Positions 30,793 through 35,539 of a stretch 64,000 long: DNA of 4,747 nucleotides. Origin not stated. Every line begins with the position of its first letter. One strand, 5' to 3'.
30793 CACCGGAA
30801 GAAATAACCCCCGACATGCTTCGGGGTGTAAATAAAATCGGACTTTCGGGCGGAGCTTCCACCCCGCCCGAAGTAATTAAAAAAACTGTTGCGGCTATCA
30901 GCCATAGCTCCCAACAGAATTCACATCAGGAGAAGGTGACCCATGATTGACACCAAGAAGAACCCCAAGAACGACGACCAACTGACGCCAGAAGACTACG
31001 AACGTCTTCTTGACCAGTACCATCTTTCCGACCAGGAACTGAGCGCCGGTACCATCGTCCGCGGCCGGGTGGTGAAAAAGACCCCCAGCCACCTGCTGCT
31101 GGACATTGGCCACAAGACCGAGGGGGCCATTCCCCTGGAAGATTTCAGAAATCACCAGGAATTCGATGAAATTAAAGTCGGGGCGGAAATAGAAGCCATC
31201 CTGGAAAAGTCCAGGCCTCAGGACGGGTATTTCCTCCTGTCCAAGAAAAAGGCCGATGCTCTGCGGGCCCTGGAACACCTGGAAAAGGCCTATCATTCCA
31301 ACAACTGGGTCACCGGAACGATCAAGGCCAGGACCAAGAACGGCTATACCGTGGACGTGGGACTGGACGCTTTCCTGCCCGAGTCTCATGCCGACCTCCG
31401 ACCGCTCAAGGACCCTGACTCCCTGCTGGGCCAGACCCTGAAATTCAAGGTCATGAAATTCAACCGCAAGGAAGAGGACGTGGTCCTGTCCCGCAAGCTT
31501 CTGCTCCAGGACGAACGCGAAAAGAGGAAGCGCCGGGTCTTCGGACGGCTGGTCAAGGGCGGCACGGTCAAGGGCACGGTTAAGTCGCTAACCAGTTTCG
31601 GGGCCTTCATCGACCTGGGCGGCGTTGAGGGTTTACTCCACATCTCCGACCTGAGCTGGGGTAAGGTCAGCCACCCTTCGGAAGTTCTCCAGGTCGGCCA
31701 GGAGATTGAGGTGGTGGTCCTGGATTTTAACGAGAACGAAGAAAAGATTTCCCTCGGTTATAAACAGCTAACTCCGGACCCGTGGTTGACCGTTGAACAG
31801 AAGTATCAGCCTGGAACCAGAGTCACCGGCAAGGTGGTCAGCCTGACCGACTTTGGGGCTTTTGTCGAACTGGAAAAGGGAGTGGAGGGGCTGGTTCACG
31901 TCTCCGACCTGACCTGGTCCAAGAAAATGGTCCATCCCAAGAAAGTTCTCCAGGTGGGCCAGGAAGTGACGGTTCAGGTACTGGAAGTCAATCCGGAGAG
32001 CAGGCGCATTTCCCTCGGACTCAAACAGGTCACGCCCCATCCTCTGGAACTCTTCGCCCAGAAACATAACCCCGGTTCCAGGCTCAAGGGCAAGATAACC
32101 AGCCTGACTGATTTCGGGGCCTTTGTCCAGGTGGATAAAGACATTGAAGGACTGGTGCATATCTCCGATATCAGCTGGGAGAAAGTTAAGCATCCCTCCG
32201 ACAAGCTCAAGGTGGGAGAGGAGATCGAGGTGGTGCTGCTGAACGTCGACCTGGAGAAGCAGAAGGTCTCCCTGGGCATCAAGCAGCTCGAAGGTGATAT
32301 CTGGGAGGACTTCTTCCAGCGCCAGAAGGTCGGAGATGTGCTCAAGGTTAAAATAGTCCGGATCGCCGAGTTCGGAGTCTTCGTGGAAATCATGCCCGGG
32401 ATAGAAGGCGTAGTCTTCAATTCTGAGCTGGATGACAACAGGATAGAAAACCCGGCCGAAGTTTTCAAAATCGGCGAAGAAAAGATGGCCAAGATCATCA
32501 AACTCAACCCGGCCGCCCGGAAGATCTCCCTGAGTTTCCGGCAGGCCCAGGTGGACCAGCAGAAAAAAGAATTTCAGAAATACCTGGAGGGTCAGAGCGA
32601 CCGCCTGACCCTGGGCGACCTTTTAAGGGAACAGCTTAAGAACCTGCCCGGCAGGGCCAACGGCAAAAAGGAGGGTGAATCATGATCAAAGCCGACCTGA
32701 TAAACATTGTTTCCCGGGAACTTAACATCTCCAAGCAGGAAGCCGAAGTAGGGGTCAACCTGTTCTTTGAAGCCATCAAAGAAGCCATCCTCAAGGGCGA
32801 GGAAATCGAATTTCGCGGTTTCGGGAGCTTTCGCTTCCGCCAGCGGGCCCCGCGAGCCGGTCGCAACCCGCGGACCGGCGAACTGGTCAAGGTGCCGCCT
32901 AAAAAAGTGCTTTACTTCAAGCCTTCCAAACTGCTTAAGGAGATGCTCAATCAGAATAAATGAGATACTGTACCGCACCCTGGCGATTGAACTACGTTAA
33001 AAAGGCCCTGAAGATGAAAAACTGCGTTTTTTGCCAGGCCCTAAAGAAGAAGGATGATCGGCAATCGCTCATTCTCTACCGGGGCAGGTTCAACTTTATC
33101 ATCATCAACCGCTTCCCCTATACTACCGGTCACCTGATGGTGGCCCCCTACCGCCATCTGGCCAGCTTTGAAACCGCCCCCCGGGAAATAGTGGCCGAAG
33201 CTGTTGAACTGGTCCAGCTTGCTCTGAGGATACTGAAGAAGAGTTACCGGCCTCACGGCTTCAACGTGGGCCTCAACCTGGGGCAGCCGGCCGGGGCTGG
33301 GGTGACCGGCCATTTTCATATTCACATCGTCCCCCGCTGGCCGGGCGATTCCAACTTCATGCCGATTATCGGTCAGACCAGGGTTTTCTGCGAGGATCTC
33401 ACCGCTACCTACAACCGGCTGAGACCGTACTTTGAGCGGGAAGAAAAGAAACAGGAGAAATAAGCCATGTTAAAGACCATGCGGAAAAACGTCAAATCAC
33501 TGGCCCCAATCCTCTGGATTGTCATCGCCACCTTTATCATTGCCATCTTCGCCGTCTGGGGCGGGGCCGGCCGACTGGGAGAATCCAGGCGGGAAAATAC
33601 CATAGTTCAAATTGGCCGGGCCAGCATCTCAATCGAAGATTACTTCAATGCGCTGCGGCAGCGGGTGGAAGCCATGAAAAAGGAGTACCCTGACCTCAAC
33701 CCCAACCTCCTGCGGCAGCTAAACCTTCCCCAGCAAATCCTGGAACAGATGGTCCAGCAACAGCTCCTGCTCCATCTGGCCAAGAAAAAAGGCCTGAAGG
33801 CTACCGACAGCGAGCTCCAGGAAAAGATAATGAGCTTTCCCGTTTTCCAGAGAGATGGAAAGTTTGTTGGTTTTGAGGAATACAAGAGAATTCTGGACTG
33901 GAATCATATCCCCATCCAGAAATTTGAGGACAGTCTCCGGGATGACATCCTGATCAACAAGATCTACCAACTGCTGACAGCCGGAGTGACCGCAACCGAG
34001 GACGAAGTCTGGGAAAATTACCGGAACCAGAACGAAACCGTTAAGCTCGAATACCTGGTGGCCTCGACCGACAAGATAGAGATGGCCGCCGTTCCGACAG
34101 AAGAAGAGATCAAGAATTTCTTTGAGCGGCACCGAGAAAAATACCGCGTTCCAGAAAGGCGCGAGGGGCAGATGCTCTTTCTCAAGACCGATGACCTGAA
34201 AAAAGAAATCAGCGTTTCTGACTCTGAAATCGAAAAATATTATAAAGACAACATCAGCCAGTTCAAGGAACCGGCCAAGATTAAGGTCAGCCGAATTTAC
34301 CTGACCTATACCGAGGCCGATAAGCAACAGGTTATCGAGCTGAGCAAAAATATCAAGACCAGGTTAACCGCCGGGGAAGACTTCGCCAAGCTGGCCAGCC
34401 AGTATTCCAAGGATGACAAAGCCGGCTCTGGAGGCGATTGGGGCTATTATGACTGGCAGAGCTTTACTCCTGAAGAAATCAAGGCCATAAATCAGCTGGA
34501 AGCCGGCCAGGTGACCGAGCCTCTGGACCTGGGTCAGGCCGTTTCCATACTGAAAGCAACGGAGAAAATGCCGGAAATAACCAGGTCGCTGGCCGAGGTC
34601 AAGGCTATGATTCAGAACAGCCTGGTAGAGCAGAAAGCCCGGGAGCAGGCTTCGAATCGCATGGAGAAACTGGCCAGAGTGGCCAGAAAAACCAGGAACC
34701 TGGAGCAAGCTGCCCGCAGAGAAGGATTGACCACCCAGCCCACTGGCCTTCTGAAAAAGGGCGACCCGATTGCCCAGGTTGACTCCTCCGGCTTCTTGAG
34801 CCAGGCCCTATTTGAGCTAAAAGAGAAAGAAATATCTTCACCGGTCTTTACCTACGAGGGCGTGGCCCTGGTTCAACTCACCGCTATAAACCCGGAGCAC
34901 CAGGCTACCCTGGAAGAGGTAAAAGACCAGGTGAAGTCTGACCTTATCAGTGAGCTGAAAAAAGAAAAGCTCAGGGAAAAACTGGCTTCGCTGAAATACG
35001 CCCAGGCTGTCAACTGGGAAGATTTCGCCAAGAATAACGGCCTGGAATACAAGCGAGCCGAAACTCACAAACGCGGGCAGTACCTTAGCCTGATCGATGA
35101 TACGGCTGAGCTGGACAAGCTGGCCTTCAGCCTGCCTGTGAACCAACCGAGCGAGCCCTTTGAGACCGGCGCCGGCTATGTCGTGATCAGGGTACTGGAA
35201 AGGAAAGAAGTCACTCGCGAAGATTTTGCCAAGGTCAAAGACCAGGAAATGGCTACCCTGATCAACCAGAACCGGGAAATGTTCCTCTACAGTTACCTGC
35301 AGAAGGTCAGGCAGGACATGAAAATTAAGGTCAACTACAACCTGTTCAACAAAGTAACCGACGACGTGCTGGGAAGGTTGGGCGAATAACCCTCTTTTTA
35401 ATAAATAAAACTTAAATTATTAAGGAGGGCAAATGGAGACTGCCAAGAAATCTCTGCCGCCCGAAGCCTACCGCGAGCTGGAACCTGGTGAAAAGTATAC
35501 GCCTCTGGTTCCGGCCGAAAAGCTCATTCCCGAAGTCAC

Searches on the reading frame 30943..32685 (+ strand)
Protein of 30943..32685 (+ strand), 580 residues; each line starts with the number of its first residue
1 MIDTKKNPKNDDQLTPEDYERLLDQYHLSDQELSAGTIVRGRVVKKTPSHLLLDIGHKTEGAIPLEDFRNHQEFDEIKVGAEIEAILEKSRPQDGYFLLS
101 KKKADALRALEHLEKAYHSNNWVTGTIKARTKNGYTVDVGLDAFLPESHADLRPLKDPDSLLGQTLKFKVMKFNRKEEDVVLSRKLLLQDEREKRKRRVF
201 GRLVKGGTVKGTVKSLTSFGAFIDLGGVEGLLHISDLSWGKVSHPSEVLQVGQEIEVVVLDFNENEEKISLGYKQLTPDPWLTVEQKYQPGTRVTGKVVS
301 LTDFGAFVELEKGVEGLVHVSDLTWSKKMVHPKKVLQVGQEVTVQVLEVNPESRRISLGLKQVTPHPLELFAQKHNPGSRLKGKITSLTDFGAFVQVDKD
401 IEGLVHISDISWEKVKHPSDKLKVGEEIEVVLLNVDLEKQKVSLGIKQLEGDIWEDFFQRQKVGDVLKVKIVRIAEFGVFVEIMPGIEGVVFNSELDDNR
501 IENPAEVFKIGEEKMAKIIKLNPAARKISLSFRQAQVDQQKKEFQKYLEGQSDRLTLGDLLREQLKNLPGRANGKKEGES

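Call 74: search_protein_families(library=pfam, proteins=[window:30943-32685:+], max_evalue=0.001)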
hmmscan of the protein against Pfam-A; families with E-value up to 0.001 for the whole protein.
window:30943-32685:+ (580 aa): 7 families
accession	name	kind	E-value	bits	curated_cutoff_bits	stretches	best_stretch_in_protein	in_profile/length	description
PF00575.29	S1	-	1.3e-96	317.4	22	6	374-447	1-74/74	S1 RNA binding domain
PF23459.1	S1_RRP5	-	1.8e-34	118.5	27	4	288-358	1-70/72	RRP5 S1 domain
PF21710.3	Spt6_S1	-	7.2e-14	52.3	27.5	1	463-536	16-90/91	Spt6, S1/OB domain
PF13509.12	S1_2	-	2.3e-10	40.9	21.8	0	291-324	2-35/61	S1 domain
PF18614.7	RNase_II_C_S1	-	3.8e-07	30.3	26.6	0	331-358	29-56/59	RNase II-type exonuclease C-terminal S1 domain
PF24685.1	OB_RRP5_4th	-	4.4e-06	27.1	31.5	0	462-521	7-71/92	RRP5 OB-fold domain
PF17092.11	PCB_OB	-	0.00018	22.7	27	0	291-348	32-99/111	Penicillin-binding protein OB-like domain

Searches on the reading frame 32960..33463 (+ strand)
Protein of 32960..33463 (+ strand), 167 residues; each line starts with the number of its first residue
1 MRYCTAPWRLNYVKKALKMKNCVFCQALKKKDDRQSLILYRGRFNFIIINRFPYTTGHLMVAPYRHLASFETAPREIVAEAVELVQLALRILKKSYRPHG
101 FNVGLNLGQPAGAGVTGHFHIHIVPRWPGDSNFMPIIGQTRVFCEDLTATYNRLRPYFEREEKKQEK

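Call 74: search_protein_families(library=pfam, proteins=[window:32960-33463:+], max_evalue=0.001)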
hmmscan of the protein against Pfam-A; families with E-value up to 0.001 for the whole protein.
window:32960-33463:+ (167 aa): 3 families
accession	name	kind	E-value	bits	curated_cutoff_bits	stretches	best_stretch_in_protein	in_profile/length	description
PF01230.28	HIT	-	5.9e-11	43.3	21.5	1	36-126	6-95/98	HIT domain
PF11969.13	DcpS_C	-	9.1e-06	26.6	24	1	21-124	1-100/114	Scavenger mRNA decapping enzyme C-term binding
PF16269.10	DUF4922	-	0.00079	19.8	23.6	0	14-89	52-118/146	Domain of unknown function (DUF4922)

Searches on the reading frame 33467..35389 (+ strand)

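Call 8: search_protein_families(library=pfam, proteins=[window:33467-35389:+], max_evalue=0.01)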
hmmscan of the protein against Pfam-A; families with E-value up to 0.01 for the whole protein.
window:33467-35389:+ (640 aa): 6 families
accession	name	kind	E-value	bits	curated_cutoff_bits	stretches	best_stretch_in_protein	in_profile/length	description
PF13145.12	Rotamase_2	-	5.2e-37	127.8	27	4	250-379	1-120/121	PPIC-type PPIASE domain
PF13624.11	SurA_N_3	-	5.7e-36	124.2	27.2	1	1-166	1-161/162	SurA-like N-terminal domain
PF00639.27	Rotamase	-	3.9e-23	82.7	21.7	2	282-365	11-96/97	PPIC-type PPIASE domain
PF13623.11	SurA_N_2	-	4.6e-21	75.6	28.5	1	2-133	1-136/145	SurA-like N-terminal domain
PF13616.12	Rotamase_3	-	1.8e-19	70.9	22.5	1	267-366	11-114/116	PPIC-type PPIASE domain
PF09312.16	SurA_N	-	2.3e-06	28.2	30.8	1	63-166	18-117/118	SurA N-terminal domain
